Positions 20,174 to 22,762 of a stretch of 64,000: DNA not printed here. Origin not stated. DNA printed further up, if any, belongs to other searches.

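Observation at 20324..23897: Two-gene operon: Fic/Doc-family protein followed by a PrimPol (AEP) - DExH SF2 helicase fusion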

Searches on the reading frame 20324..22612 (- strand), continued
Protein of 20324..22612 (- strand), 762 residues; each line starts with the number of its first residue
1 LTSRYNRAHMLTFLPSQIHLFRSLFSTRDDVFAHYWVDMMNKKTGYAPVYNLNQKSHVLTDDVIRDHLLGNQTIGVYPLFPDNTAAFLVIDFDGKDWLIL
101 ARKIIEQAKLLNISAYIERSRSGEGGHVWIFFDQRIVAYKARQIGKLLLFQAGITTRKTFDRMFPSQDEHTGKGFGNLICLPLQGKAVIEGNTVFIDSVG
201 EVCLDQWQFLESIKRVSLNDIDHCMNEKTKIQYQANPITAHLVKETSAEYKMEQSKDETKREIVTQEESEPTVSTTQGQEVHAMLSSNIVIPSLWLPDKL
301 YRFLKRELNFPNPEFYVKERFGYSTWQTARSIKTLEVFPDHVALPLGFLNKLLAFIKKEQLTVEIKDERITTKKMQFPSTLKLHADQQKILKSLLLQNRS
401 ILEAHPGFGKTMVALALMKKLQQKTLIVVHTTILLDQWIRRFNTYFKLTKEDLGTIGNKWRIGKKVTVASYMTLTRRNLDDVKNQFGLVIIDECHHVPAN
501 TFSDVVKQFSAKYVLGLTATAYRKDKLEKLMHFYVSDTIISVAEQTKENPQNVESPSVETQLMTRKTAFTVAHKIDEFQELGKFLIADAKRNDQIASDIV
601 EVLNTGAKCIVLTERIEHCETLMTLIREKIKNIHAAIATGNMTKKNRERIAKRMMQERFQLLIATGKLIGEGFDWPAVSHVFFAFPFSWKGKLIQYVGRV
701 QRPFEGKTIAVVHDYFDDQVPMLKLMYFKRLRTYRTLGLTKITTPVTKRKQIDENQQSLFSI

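Call 50: search_protein_families(library=pfam, alignment_id=A4, max_evalue=0.001)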
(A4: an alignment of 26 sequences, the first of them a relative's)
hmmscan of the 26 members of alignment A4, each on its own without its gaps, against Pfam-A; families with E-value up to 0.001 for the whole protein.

A. member 1, L001:4606-6024:- (473 aa): 4 families
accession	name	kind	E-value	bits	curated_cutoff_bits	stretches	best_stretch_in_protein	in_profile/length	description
PF13173.12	AAA_14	-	1.6e-39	135.3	27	1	90-214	3-129/129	AAA domain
PF13635.12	DUF4143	-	3.8e-22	79.2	28.1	1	270-405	2-149/160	Domain of unknown function (DUF4143)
PF13401.12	AAA_22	-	7.4e-05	23.5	27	0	88-123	4-41/130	AAA domain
PF01637.24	ATPase_2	-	0.00025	21.4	33.2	0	88-134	19-68/225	ATPase domain predominantly from Archaea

B. families by the number of members that match (of 26 scanned): 33 families (the first 25 are shown)
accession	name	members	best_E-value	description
PF13310.11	Virulence_RhuM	1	1.3e-102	Virulence protein RhuM family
PF00270.35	DEAD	1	9e-47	DEAD/DEAH box helicase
PF02657.20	SufE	1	2.8e-46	Fe-S metabolism associated domain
PF13173.12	AAA_14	1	1.6e-39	AAA domain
PF09952.14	AbiEi_2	1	5.5e-36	Transcriptional regulator, AbiEi antitoxin, Type IV TA system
PF09907.15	HigB_toxin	1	2.3e-31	HigB_toxin, RelE-like toxic component of a toxin-antitoxin system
PF03309.20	Pan_kinase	1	1.6e-30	Type III pantothenate kinase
PF00271.37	Helicase_C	1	4.4e-30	Helicase conserved C-terminal domain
PF00239.26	Resolvase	1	5e-28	Resolvase, N terminal domain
PF17761.7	DUF1016_N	1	6.9e-23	DUF1016 N-terminal domain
PF13635.12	DUF4143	1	3.8e-22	Domain of unknown function (DUF4143)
PF13749.12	HATPase_c_4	1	2.6e-20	Putative ATP-dependent DNA helicase recG C-terminal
PF03050.20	DDE_Tnp_IS66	1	2.1e-18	Transposase IS66 family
PF04326.19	SLFN_AlbA_2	1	3.5e-18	Schlafen, AlbA_2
PF02661.23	Fic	1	2.4e-13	Fic/DOC family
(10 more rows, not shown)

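Call 53: search_protein_families(library=pfam, alignment_id=A5, max_evalue=0.001)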
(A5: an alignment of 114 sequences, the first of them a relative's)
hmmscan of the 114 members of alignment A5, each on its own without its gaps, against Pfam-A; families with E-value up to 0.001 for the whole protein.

A. member 1, L001:1371-4532:+ (1054 aa): 3 families
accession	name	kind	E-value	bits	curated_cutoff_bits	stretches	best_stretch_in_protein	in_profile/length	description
PF25788.1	Ig_Rha78A_N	-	8.3e-07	29.7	27.4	0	240-333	15-94/105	Rha78A-like, N-terminal immunoglobulin domain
PF13620.12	CarboxypepD_reg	-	1.4e-06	29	32.3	1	801-857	3-60/82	Carboxypeptidase regulatory-like domain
PF13715.12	CarbopepD_reg_2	-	0.00023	21.6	32.2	0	801-851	2-50/88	CarboxypepD_reg-like domain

B. families by the number of members that match (of 114 scanned): 143 families (the first 25 are shown)
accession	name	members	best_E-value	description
PF09407.15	AbiEi_1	7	6.7e-38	AbiEi antitoxin C-terminal domain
PF08843.17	AbiEii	6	2.5e-35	Nucleotidyl transferase AbiEii toxin, Type IV TA system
PF13338.12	AbiEi_4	6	5.6e-14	Transcriptional regulator, AbiEi antitoxin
PF04851.21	ResIII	5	6.3e-41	Type III restriction enzyme, res subunit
PF18766.7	SWI2_SNF2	4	6.8e-56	SWI2/SNF2 ATPase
PF00270.35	DEAD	4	1.2e-26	DEAD/DEAH box helicase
PF04313.20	HSDR_N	3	3.8e-45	Type I restriction enzyme R protein N terminus (HSDR_N)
PF04326.19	SLFN_AlbA_2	3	1.3e-20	Schlafen, AlbA_2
PF01381.28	HTH_3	3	1e-15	Helix-turn-helix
PF22679.2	T1R_D3-like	2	9e-60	Type I restriction enzyme subunit R domain 3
PF11459.13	AbiEi_3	2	1.7e-30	Transcriptional regulator, AbiEi antitoxin, Type IV TA system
PF00271.37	Helicase_C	2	9.9e-21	Helicase conserved C-terminal domain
PF00589.27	Phage_integrase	2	1.2e-19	Phage integrase family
PF13749.12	HATPase_c_4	2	2.2e-18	Putative ATP-dependent DNA helicase recG C-terminal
PF13102.12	Phage_int_SAM_5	2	2.3e-18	Phage integrase SAM-like domain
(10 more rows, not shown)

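Call 63: find_encoding_contigs(protein=P0010, flank=4000, max_places=2)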
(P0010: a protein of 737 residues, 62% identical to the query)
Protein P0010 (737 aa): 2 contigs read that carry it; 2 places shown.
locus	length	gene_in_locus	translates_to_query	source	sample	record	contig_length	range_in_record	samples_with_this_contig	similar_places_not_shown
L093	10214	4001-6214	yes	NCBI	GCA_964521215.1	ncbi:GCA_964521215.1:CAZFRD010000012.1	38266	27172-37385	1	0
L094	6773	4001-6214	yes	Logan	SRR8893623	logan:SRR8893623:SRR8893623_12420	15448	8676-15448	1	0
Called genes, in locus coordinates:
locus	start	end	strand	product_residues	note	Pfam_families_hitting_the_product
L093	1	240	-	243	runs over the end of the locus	-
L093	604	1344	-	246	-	-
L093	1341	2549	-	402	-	PF07486:Hydrolase_2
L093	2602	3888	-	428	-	PF01637:ATPase_2 (faint), PF13173:AAA_14, PF13635:DUF4143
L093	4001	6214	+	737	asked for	PF22548:AEP-TOTE, PF00176:SNF2-rel_dom (weak), PF00270:DEAD, PF04851:ResIII, PF00271:Helicase_C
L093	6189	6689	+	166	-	-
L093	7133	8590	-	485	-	PF13173:AAA_14, PF13635:DUF4143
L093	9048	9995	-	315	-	PF00378:ECH_1, PF16113:ECH_2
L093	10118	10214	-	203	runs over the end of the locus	-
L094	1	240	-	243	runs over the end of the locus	-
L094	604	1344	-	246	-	-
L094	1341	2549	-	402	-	PF07486:Hydrolase_2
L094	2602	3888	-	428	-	PF01637:ATPase_2 (faint), PF13173:AAA_14, PF13635:DUF4143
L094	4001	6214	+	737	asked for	PF22548:AEP-TOTE, PF00176:SNF2-rel_dom (weak), PF00270:DEAD, PF04851:ResIII, PF00271:Helicase_C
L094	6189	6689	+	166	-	-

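Call 64: find_encoding_contigs(protein=P0013, flank=4000, max_places=2)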
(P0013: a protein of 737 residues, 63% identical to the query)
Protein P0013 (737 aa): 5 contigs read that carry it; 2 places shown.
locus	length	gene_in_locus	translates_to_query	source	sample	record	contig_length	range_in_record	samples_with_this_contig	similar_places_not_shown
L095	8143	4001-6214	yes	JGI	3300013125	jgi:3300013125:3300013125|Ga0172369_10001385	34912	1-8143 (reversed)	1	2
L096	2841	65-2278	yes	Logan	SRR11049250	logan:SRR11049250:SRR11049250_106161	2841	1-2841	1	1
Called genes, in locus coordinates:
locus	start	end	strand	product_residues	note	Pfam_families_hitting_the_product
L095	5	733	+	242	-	PF00106:adh_short, PF01370:Epimerase (faint), PF08659:KR (weak), PF13561:adh_short_C2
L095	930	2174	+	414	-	PF00270:DEAD, PF04851:ResIII (weak), PF00271:Helicase_C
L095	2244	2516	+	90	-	PF03073:TspO_MBR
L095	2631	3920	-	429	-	PF01637:ATPase_2 (weak), PF13173:AAA_14, PF13635:DUF4143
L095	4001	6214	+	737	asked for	PF22548:AEP-TOTE, PF00176:SNF2-rel_dom (weak), PF00270:DEAD, PF04851:ResIII, PF00271:Helicase_C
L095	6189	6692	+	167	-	-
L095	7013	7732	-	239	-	PF01925:TauE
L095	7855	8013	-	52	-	PF09509:Hypoth_Ymh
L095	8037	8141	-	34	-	?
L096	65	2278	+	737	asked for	PF22548:AEP-TOTE, PF00176:SNF2-rel_dom (weak), PF00270:DEAD, PF04851:ResIII, PF00271:Helicase_C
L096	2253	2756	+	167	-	-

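Call 65: find_encoding_contigs(protein=P0058, flank=4000, max_places=2)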
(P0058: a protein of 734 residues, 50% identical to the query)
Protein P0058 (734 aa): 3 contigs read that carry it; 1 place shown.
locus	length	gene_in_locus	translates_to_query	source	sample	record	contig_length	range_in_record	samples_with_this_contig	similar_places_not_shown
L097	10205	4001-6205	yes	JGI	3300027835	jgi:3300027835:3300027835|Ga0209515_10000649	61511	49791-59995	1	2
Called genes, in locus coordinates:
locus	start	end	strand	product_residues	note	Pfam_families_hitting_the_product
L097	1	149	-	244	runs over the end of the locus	PF00119:ATP-synt_A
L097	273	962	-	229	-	-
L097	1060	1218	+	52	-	-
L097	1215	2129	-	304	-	-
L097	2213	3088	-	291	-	PF02899:Phage_int_SAM_1, PF13495:Phage_int_SAM_4, PF00589:Phage_integrase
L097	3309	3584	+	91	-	PF04977:DivIC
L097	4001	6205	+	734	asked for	PF22548:AEP-TOTE, PF00176:SNF2-rel_dom (weak), PF00270:DEAD, PF04851:ResIII, PF00271:Helicase_C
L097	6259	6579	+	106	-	PF04365:BrnT_toxin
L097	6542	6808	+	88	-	PF12441:CopG_antitoxin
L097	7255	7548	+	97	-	PF02604:PhdYeFM_antitox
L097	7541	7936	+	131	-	PF01850:PIN (faint), PF13470:PIN_3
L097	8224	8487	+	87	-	PF01402:RHH_1 (weak)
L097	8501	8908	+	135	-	PF01850:PIN (weak)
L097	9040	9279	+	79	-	-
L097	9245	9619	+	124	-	PF02452:PemK_toxin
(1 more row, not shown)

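Call 78: search_dna_similar(query=window:20324-22609:-, collection=plasmids, mode=protein, max_rows=15, max_evalue=1e-20)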
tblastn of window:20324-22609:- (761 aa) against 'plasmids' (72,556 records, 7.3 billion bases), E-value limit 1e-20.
Records with a match: 112; places in all: 120; records where one place covers at least 80% of the query: 96.
Best place of each record, by identity: <60% 112.
By first word of the organism name: Acinetobacter 12; Escherichia 10; Sinorhizobium 8; Dinoroseobacter 6; Bacillus 6; Rhizobium 6; Bradyrhizobium 5; Lacticaseibacillus 4; Paracoccus 3; Streptomyces 3; and 37 more.
By predicted mobility (MOB-suite, as given by PLSDB): conjugative 47; non-mobilizable 42; mobilizable 23.
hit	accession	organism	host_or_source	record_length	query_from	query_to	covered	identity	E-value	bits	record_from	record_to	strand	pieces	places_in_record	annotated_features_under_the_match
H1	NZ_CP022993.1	Paraburkholderia aromaticivorans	-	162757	16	737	95%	33.6%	4e-113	385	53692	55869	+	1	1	DEAD/DEAH box helicase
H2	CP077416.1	Acinetobacter junii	cell culture,soil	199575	16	747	96%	33.1%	8e-107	366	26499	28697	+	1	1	record has no annotation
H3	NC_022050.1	Paracoccus aminophilus JCM 7686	-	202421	16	737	95%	33.0%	2e-108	371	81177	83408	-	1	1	DEAD/DEAH box helicase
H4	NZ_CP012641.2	Massilia sp. WG5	cell culture,soil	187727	16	737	95%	33.0%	9e-116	392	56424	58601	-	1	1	DEAD/DEAH box helicase family protein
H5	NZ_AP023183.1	Paraburkholderia sp. PGU19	Physopelta gutta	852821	16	744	96%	32.6%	2e-119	403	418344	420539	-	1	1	DEAD/DEAH box helicase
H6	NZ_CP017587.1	Pantoea stewartii subsp. stewartii DC283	Zea mays,Strain was received from ...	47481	16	737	95%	32.7%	2e-114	389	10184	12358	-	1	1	DEAD/DEAH box helicase family protein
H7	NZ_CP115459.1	Sphingobium yanoikuyae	cell culture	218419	16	739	95%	32.6%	2e-108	371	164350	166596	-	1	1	DEAD/DEAH box helicase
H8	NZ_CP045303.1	Azotobacter salinestris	cell culture,soil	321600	16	737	95%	32.6%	1e-115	392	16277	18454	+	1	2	DEAD/DEAH box helicase family protein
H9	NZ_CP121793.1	Aeromonas caviae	Homo sapiens,plasma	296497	16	737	95%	32.5%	8e-116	393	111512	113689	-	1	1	DEAD/DEAH box helicase family protein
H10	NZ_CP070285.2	Escherichia albertii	Yunnan,Bat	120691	16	737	95%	32.5%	5e-115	390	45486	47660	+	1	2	DEAD/DEAH box helicase family protein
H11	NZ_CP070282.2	Escherichia albertii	Yunnan,Bat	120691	16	737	95%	32.5%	5e-115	390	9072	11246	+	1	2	DEAD/DEAH box helicase family protein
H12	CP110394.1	Burkholderia sp. JSH-S8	Tetrastigma hemsleyanum Diels et Gilg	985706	16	737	95%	32.4%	4e-114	387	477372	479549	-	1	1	DEAD/DEAH box helicase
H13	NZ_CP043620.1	Pukyongiella litopenaei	Penaeus vannamei (shrimp),cultured ...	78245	2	737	97%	31.8%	2e-106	365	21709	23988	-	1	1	DEAD/DEAH box helicase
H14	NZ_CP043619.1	Pukyongiella litopenaei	Penaeus vannamei (shrimp),cultured ...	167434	2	737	97%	31.8%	2e-106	365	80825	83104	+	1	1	DEAD/DEAH box helicase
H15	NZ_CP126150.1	Sagittula sp. MA-2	Cell culture,Coastal seawater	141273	2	737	97%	31.8%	6e-106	364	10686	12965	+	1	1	DEAD/DEAH box helicase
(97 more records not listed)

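Call 79: search_dna_similar(query=window:20324-22609:-, collection=phages, mode=protein, max_rows=10, max_evalue=1e-20)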
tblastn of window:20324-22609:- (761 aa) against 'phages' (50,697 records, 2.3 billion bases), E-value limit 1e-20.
Records with a match: 476; places in all: 476; records where one place covers at least 80% of the query: 0.
Best place of each record, by identity: <60% 476.
By first word of the organism name: Vibrio 361; Klebsiella 76; Pseudomonas 12; Proteus 10; Serratia 4; Rhizobium 2; Salmonella 2; Stenotrophomonas 2; Rhodobacter 1; Bacillus 1; and 5 more.
By host as written in the record: - 289; Vibrio harveyi BAA-1116 36; Klebsiella pneumoniae 23; Vibrio crassostreae 9; Klebsiella pneumoniae K42 8; Vibrio campbellii BB120 7; Klebsiella pneumoniae K47 6; Proteus mirabilis 5; and 61 more.
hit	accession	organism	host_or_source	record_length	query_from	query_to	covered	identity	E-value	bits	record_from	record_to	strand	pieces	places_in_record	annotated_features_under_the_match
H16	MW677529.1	Rhodobacter phage RcZahn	Rhodobacter capsulatus YW1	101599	324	737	54%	29.2%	7e-32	140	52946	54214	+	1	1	58: DNA helicase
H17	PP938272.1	Bacillus phage PHBA67-T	Bacillus cereus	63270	303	751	59%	24.7%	3e-21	105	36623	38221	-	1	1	hypothetical protein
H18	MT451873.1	Vibrio phage vB_VhaS-VHB1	Vibrio harveyi BYK0632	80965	371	733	48%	30.5%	2e-29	132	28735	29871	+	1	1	DNA helicase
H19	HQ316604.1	Vibrio phage SIO-2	Vibrio sp. SWAT-3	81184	371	733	48%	30.5%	2e-29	132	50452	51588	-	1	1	hypothetical protein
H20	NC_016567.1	Vibrio phage SIO-2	Vibrio sp. SWAT-3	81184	371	733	48%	30.5%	2e-29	132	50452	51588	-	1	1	hypothetical protein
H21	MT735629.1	Vibrio phage vB_ValS_PJ32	Vibrio alginolyticus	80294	365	748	50%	28.8%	6e-25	117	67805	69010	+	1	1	P-loop containing nucleoside triphosphate hydrolase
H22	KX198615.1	Vibrio phage vB_VhaS-a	Vibrio harveyi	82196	365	733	48%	30.0%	3e-28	128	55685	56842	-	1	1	hypothetical protein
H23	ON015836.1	Vibrio phage Vpas_PP24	Vibrio parahaemolyticus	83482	371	733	48%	30.0%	3e-29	131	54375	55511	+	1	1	hypothetical protein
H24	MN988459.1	Rhizobium phage RHph_TM16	Rhizobium sp. R693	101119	339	737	52%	27.3%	6e-28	127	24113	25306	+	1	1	ATP-dependent RNA-DNA and DNA-DNA helicase protein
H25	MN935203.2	Proteus phage VTCCBPA139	Proteus mirabilis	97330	325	713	51%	27.6%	5e-25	118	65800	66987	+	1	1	putative helicase d10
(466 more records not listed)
